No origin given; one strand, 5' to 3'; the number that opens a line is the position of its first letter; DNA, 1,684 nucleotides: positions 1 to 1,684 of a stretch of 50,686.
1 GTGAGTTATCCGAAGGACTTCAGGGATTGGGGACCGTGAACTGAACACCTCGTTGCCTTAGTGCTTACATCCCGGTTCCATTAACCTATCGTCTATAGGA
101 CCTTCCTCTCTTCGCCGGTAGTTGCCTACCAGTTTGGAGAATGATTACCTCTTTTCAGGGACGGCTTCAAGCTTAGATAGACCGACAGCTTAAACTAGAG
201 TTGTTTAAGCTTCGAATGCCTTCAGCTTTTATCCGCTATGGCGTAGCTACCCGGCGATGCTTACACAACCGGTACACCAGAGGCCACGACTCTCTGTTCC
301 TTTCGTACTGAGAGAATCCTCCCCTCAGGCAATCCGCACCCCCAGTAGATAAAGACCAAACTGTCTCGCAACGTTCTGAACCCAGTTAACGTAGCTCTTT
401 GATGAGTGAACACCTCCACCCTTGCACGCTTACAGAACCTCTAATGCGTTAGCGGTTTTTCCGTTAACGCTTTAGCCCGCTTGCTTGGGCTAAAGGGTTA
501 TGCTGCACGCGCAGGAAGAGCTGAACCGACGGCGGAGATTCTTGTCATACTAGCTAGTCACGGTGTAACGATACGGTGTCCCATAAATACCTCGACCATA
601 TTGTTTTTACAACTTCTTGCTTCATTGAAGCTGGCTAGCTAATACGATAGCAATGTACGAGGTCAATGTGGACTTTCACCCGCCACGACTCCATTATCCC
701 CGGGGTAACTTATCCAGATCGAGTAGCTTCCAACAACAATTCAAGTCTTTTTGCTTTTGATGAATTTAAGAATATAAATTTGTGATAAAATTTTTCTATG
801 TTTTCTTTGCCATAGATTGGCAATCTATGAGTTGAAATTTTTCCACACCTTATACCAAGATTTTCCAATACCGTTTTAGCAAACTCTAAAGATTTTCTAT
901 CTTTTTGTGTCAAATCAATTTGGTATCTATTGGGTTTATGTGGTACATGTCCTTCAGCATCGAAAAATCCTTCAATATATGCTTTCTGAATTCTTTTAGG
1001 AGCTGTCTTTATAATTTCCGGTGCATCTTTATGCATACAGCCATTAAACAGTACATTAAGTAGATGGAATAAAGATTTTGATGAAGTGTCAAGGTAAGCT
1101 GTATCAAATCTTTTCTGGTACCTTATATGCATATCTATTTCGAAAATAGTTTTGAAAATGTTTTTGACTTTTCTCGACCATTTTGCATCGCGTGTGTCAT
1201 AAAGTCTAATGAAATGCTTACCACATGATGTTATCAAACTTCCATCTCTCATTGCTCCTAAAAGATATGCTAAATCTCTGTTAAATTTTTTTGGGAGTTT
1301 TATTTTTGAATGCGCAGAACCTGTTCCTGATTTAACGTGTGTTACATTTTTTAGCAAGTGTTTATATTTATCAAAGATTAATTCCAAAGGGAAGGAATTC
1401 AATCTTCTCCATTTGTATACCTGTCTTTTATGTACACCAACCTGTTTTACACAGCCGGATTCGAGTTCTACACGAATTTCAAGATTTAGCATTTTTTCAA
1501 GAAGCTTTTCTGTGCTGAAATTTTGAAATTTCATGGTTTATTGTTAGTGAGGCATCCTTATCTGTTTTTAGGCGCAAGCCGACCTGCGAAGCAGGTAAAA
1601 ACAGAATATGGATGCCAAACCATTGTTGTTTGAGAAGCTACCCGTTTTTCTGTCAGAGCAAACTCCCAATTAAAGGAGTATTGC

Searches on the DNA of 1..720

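Call 56: search_rna_families(source=window, start=1, end=720, threshold=gathering, show_alignments=1)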
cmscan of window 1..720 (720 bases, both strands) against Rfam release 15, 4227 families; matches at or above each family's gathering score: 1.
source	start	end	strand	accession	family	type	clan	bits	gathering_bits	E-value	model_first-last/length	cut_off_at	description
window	7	720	-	RF02540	LSU_rRNA_archaea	Gene; rRNA;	CL00112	269.9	50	1.8e-83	2520-2987/2987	5'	Archaeal large subunit ribosomal RNA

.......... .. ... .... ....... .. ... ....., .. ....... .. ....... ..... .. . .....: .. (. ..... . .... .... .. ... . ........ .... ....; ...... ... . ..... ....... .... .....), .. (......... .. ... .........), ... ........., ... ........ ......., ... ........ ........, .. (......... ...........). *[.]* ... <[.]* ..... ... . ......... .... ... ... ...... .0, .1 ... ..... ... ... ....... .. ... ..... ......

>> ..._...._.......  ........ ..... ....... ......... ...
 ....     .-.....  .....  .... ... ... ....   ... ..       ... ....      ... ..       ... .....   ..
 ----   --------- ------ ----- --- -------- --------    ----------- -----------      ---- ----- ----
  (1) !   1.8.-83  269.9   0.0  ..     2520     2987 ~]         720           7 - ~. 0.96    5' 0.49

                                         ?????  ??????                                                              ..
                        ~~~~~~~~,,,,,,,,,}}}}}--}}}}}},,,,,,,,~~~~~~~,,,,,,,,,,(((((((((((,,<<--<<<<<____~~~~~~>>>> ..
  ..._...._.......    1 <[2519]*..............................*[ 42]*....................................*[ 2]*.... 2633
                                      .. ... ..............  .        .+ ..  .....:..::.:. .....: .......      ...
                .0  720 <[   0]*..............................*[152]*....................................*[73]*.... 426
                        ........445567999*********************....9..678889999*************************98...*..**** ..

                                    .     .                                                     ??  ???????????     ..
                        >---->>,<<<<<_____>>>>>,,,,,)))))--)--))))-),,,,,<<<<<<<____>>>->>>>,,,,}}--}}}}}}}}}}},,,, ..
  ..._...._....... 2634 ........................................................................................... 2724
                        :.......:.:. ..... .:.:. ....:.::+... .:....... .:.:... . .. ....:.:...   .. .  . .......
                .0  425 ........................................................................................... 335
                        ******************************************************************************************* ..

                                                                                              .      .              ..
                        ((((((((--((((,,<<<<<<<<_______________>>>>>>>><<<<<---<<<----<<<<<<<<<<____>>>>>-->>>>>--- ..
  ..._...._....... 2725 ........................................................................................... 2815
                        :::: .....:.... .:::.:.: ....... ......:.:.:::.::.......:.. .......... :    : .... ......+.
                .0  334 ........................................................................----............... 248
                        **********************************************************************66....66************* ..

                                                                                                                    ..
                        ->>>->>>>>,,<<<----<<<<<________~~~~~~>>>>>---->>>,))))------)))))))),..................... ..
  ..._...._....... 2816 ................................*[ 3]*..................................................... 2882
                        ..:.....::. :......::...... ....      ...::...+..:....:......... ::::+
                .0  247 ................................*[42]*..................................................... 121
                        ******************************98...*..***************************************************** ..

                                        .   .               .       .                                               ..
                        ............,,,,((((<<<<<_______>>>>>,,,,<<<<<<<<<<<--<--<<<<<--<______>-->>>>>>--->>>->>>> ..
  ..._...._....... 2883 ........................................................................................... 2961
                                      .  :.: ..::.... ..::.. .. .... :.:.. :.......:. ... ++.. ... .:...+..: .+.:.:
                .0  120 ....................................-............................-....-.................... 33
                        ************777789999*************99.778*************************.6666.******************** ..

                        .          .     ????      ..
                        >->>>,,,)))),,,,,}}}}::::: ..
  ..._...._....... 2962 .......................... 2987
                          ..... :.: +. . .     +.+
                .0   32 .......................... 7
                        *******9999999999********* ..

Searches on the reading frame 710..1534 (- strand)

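Call 15: search_protein_families(library=pfam, proteins=[window:710-1534:-])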
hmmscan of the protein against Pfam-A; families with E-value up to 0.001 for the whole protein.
window:710-1534:- (274 aa): 1 family
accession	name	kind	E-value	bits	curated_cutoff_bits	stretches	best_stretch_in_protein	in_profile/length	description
PF14528.11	LAGLIDADG_3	-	1.2e-11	45.1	22.5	1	183-252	3-80/82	LAGLIDADG-like domain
